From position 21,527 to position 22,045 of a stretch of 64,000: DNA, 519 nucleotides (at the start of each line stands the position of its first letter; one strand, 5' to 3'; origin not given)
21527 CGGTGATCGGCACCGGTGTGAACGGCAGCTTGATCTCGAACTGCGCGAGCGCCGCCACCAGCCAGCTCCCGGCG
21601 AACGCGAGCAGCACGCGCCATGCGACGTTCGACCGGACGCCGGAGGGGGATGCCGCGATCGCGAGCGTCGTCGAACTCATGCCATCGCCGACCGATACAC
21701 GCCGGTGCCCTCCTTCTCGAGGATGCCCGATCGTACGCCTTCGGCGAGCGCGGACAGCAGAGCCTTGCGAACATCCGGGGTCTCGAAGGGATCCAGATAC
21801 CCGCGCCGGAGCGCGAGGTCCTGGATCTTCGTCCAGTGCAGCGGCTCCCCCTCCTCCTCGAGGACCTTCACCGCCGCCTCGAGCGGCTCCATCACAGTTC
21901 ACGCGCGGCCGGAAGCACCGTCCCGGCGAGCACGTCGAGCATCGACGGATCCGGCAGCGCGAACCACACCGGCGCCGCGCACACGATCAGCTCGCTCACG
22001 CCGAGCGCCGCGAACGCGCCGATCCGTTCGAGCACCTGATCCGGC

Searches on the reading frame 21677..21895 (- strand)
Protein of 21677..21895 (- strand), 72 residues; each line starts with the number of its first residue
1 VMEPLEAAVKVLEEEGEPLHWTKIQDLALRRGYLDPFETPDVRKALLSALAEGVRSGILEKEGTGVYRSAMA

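Call 3: search_protein_families(library=pfam, proteins=[window:21677-21895:-], max_evalue=0.01)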
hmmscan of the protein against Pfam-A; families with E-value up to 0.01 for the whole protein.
window:21677-21895:- (72 aa): 1 family
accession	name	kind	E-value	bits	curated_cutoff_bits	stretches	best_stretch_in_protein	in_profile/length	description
PF05066.19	HARE-HTH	-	4.3e-06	27.5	25.9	1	6-45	5-45/71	HB1, ASXL, restriction endonuclease HTH domain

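Call 4: search_protein_families(library=ncbifam, proteins=[window:21677-21895:-], max_evalue=0.01)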
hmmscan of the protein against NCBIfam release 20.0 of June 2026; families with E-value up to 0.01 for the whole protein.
window:21677-21895:- (72 aa): 0 families

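Call 8: find_homologous_proteins(query=window:21677-21895:-, max_evalue=0.001)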
Query window:21677-21895:- (72 aa): 865 proteins with E <= 0.001 among 867 candidates; the best 120 are listed.
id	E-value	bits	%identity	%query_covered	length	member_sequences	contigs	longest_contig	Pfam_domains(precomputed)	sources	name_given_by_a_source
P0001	3.0e-38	146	100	99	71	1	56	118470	PF05066.20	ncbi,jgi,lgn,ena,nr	ncbi:MAG TPA: HTH domain-containing protein [Actinomycetota bacterium]|jgi:HB1, ASXL, restriction en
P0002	3.0e-37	143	99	99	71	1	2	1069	PF05066.20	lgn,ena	-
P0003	4.3e-37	142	97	99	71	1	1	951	PF05066.20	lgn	-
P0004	6.4e-36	139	94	96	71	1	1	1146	-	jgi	jgi:HB1, ASXL, restriction endonuclease HTH domain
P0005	3.3e-35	136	98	92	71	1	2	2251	PF05066.20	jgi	jgi:hypothetical protein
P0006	3.4e-35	136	93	99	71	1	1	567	PF05066.20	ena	-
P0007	5.7e-35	136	92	99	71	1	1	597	PF05066.20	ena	-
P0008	1.0e-34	135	94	93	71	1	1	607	-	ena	-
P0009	2.4e-34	134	92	99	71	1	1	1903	PF05066.20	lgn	-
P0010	2.8e-34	133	90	99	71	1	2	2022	PF05066.20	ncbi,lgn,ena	-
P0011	3.8e-34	133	96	93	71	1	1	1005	-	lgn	-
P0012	7.7e-34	132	94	93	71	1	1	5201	-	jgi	jgi:HB1, ASXL, restriction endonuclease HTH domain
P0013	8.8e-34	132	89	99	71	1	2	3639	PF05066.20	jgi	jgi:hypothetical protein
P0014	1.0e-33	132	91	96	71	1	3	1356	-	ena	-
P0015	1.1e-33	132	94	93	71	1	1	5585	-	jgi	jgi:hypothetical protein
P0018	3.6e-33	130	90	96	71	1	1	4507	PF05066.20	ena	-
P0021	7.3e-33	129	91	96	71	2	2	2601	PF05066.20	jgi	jgi:hypothetical protein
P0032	4.1e-32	127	88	96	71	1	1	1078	PF05066.20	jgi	jgi:hypothetical protein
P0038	8.7e-32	126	91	93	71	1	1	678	PF05066.20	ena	-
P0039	9.4e-32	125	86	96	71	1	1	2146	PF05066.20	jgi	jgi:HB1, ASXL, restriction endonuclease HTH domain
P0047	2.1e-31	124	85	94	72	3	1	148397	-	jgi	jgi:hypothetical protein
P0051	2.3e-31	124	90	93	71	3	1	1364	PF05066.20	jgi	jgi:hypothetical protein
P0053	3.0e-31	124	90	93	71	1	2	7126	PF05066.20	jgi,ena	jgi:hypothetical protein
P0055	3.4e-31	124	83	97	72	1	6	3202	PF05066.20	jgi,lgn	jgi:hypothetical protein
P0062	4.5e-31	123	84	96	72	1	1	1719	PF05066.20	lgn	-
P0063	4.6e-31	123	88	92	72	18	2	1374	PF05066.20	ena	-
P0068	8.6e-31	122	84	96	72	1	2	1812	PF05066.20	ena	-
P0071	1.2e-30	122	84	96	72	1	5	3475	PF05066.20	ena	-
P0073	1.2e-30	122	86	92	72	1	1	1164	PF05066.20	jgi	-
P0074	1.3e-30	122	81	97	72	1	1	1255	PF05066.20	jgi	-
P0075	1.4e-30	122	85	92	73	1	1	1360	PF05066.20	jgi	jgi:hypothetical protein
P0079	1.9e-30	121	85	93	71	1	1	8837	PF05066.20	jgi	jgi:hypothetical protein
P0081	1.9e-30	121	80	99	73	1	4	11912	PF05066.20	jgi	jgi:HB1, ASXL, restriction endonuclease HTH domain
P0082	1.9e-30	121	84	96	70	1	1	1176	PF05066.20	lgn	-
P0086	2.0e-30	121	88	92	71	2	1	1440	PF05066.20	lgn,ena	-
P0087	2.0e-30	121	84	96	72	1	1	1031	PF05066.20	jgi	-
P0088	2.1e-30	121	86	96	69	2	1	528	PF05066.20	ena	-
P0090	2.2e-30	121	83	96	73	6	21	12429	PF05066.20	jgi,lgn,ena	jgi:hypothetical protein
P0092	2.6e-30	121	85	93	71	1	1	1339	PF05066.20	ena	-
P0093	2.8e-30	121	86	92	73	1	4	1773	PF05066.20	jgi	jgi:hypothetical protein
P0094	2.8e-30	121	84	96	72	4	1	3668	PF05066.20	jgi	-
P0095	2.8e-30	121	86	92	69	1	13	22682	PF05066.20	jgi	jgi:HB1, ASXL, restriction endonuclease HTH domain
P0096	3.0e-30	121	84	96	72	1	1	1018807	-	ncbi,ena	-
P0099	3.3e-30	121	84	96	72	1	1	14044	PF05066.20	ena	-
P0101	3.4e-30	121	85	92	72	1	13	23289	PF05066.20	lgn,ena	-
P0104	3.8e-30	120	84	96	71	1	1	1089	PF05066.20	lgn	-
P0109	4.6e-30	120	84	94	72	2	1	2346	PF05066.20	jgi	-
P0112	5.2e-30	120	87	96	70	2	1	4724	PF05066.20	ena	-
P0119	6.4e-30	120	88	93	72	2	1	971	PF05066.20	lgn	-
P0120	6.5e-30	120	87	93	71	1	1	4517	PF05066.20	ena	-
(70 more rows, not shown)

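Call 9: find_encoding_contigs(protein=P0096, flank=6000, max_places=3)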
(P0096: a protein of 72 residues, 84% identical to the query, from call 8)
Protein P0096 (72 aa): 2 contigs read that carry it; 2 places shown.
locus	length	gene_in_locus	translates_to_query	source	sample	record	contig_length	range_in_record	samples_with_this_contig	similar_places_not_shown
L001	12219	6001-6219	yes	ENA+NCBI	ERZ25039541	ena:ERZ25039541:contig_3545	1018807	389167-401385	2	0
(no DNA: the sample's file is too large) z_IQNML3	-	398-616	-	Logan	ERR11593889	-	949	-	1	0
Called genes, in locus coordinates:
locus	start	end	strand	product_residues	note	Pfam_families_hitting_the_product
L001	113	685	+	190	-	PF07638:Sigma70_ECF, PF04542:Sigma70_r2, PF08281:Sigma70_r4_2, PF04545:Sigma70_r4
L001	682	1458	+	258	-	PF13490:zf-HC2 (weak)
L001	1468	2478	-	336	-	-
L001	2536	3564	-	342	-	PF00756:Esterase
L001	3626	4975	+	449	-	PF00483:NTP_transferase, PF00132:Hexapep (faint), PF25084:LbH_EIF2B (weak), PF25087:GMPPB_C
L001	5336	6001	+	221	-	PF00296:Bac_luciferase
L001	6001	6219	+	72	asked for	-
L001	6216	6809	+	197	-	PF02632:BioY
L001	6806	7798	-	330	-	PF03320:FBPase_glpX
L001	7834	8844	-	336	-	PF00106:adh_short (weak), PF01073:3Beta_HSD, PF01370:Epimerase, PF02719:Polysacc_synt_2, PF05368:NmrA, PF07993:NAD_binding_4, PF13460:NAD_binding_10, PF16363:GDP_Man_Dehyd, +1 more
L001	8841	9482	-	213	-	PF01066:CDP-OH_P_transf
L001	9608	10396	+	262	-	-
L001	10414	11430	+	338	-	PF01070:FMN_dh, PF05690:ThiG (faint), PF00478:IMPDH (weak), PF03060:NMO (weak)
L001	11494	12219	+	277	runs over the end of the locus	PF02811:PHP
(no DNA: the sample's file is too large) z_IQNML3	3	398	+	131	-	?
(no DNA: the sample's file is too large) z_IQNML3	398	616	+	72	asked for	-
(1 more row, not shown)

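Call 10: find_encoding_contigs(protein=P0047, flank=6000, max_places=3)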
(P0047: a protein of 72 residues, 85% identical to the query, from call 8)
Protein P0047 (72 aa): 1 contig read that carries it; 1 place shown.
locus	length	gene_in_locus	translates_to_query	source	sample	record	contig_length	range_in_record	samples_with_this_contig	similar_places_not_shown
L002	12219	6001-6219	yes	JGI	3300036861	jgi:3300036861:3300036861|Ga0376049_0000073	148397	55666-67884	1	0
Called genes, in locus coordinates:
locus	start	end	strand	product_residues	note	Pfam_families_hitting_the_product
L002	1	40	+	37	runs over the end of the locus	PF13539:Peptidase_M15_4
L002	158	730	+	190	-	PF07638:Sigma70_ECF, PF04542:Sigma70_r2, PF08281:Sigma70_r4_2, PF04545:Sigma70_r4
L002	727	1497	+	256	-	PF13490:zf-HC2 (weak)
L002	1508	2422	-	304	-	-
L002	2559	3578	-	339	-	PF00756:Esterase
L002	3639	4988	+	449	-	PF00483:NTP_transferase, PF00132:Hexapep (faint), PF25084:LbH_EIF2B (faint), PF25087:GMPPB_C (weak)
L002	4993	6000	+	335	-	PF00296:Bac_luciferase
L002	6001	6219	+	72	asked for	-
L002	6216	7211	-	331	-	PF03320:FBPase_glpX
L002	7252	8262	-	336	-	PF01073:3Beta_HSD, PF01370:Epimerase, PF02719:Polysacc_synt_2, PF04321:RmlD_sub_bind (weak), PF05368:NmrA, PF13460:NAD_binding_10, PF16363:GDP_Man_Dehyd, PF07993:NAD_binding_4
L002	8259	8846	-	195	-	PF01066:CDP-OH_P_transf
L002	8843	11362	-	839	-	PF03610:EIIA-man, PF00381:PTS-HPr, PF05524:PEP-utilisers_N, PF00391:PEP-utilizers, PF02896:PEP-utilizers_C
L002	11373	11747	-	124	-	PF01127:Sdh_cyt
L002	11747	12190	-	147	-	PF01127:Sdh_cyt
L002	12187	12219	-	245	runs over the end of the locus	PF13085:Fer2_3, PF13187:Fer4_9 (faint), PF12838:Fer4_7 (faint), PF13183:Fer4_8, PF13237:Fer4_10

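Call 11: find_encoding_contigs(protein=P0001, flank=6000, max_places=4)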
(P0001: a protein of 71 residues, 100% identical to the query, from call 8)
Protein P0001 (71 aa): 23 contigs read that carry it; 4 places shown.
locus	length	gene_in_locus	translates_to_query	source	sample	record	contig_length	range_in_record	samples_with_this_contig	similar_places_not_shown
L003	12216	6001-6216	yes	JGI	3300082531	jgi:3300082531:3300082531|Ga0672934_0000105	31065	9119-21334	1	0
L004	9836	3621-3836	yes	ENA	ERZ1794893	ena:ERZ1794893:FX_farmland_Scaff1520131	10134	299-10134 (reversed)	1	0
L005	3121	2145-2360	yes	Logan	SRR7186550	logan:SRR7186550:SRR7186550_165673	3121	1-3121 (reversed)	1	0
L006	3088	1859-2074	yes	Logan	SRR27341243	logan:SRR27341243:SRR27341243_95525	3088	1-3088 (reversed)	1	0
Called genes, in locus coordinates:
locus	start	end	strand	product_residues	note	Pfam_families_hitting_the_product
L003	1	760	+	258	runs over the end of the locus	PF13490:zf-HC2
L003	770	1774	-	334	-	-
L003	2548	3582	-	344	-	PF00756:Esterase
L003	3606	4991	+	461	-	PF00483:NTP_transferase, PF00132:Hexapep (faint), PF25084:LbH_EIF2B, PF25087:GMPPB_C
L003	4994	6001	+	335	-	PF00296:Bac_luciferase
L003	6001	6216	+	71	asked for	PF05066:HARE-HTH (weak)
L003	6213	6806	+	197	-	PF02632:BioY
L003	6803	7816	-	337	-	PF03320:FBPase_glpX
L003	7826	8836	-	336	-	PF01073:3Beta_HSD, PF01370:Epimerase, PF02719:Polysacc_synt_2, PF05368:NmrA, PF07993:NAD_binding_4 (weak), PF13460:NAD_binding_10, PF16363:GDP_Man_Dehyd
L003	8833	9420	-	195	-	PF01066:CDP-OH_P_transf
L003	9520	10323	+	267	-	-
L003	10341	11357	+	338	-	PF01070:FMN_dh, PF03060:NMO (weak), PF00478:IMPDH (weak), PF05690:ThiG (weak)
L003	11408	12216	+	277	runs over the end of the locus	PF02811:PHP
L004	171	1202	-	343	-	PF00756:Esterase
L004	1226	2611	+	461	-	PF00483:NTP_transferase, PF00132:Hexapep (faint), PF25084:LbH_EIF2B, PF25087:GMPPB_C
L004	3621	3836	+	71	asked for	PF05066:HARE-HTH (weak)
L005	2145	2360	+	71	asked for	PF05066:HARE-HTH (weak)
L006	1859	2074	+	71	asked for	PF05066:HARE-HTH (weak)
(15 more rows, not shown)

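Call 14: find_related_loci(query=A1, collection=genome_contigs, flank=6000)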
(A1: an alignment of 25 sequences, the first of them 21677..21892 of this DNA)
Query A1 (71 aa) in genome_contigs; peptide patterns used: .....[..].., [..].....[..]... (x = any residue, [..] = any of these).
174 stretches matched a pattern; 73 encode a relative of the query (tblastn E <= 1e-3); 73 distinct loci.
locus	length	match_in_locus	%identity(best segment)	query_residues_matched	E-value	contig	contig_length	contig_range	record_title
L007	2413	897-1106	84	1-70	5e-37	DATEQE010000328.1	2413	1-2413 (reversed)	MAG TPA_asm: Actinomycetota bacterium isolate SMAG_U9039 k141_361122, whole genome shotgun sequence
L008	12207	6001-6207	87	1-69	7e-37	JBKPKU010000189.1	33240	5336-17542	MAG: Actinomycetota bacterium isolate GS_HAYS_MAG_00110 GS_HAYS_000001441373, whole genome shotgun sequence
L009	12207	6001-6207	84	1-69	9e-36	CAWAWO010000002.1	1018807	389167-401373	MAG: uncultured Actinomycetes bacterium isolate MFD05454.bin.2.5 genome assembly, contig: contig_3545, whole genome shot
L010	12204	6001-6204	88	1-68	1e-35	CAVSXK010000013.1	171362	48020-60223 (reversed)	MAG: uncultured Actinomycetes bacterium isolate MFD05567.bin.2.20 genome assembly, contig: contig_16864, whole genome sh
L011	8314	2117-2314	85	1-66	6e-35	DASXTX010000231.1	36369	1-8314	MAG TPA_asm: Actinomycetota bacterium isolate SMAG_U4703 k141_362121, whole genome shotgun sequence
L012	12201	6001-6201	85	1-67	1e-34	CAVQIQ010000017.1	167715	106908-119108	MAG: uncultured Actinomycetes bacterium isolate MFD10007.bin.3.88 genome assembly, contig: contig_80721, whole genome sh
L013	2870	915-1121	81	1-69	1e-34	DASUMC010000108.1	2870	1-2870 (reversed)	MAG TPA_asm: Actinomycetota bacterium isolate SMAG_U1561 k141_475851, whole genome shotgun sequence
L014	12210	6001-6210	80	1-70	4e-34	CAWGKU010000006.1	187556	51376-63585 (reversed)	MAG: uncultured Actinomycetes bacterium isolate MFD02159.bin.1.20 genome assembly, contig: contig_58435, whole genome sh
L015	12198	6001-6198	83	1-66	4e-34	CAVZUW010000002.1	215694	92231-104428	MAG: uncultured Actinomycetes bacterium isolate MFD09267.bin.2.223 genome assembly, contig: contig_13662, whole genome s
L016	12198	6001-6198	86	1-66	4e-34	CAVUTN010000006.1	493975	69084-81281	MAG: uncultured Actinomycetes bacterium isolate MFD00962.bin.2.114 genome assembly, contig: contig_15280, whole genome s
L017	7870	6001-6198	82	1-66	6e-34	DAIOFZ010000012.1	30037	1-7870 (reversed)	MAG TPA_asm: Actinomycetota bacterium isolate CTOTU21649 NODE_249_length_30037_cov_6.151524, whole genome shotgun sequen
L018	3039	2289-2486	85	1-66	6e-34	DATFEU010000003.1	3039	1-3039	MAG TPA_asm: Actinomycetota bacterium isolate SMAG_U8616 k141_993333, whole genome shotgun sequence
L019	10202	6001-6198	83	1-66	9e-34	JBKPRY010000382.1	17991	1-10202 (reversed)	MAG: Actinomycetota bacterium isolate GS_EKS_MAG_00036 GS_EKS_000000459098, whole genome shotgun sequence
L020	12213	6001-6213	79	1-71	3e-33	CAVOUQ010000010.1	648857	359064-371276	MAG: uncultured Actinomycetes bacterium isolate MFD10007.bin.2.82 genome assembly, contig: contig_13607, whole genome sh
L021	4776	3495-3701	81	1-69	5e-33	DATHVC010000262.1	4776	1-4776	MAG TPA_asm: Actinomycetota bacterium isolate SMAG_U16123 k141_1148104, whole genome shotgun sequence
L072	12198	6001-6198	59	1-66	3e-22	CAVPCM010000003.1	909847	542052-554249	MAG: uncultured Actinomycetota bacterium isolate MFD00072.bin.1.11 genome assembly, contig: contig_17775, whole genome s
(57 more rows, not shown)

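Call 19: search_protein_representatives(protein=window:21677-21892:-)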
Query: 71 residues. Proteins with E-value up to 0.001 (for the whole library): 56; up to 1e-10: 13; up to 1e-30: 0. The best 56 are listed.
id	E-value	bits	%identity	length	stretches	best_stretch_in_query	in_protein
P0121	1.2e-24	101.3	72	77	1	1-68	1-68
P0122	4.9e-17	77.3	59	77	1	1-68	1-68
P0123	3.5e-16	74.6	73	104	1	2-56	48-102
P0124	1.5e-15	72.6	62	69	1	5-67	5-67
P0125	2.1e-14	69.0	81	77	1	1-42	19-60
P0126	1.4e-12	63.2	47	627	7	3-31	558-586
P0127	4.0e-12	61.8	47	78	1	1-68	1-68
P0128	6.3e-12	61.2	50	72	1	1-68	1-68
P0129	1.0e-11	60.5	52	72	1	1-67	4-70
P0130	2.5e-11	59.3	66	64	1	9-55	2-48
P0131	3.3e-11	58.9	49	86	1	1-68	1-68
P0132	4.6e-11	58.5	51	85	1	5-69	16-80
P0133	1.0e-10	57.3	50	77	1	1-68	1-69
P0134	2.0e-10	56.4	-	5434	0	-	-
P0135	2.1e-10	56.4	51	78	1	1-69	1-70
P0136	4.8e-10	55.2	48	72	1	6-69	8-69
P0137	3.7e-09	52.4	50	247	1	2-66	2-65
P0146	1.5e-06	44.2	81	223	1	1-31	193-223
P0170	3.3e-04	36.8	68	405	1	1-31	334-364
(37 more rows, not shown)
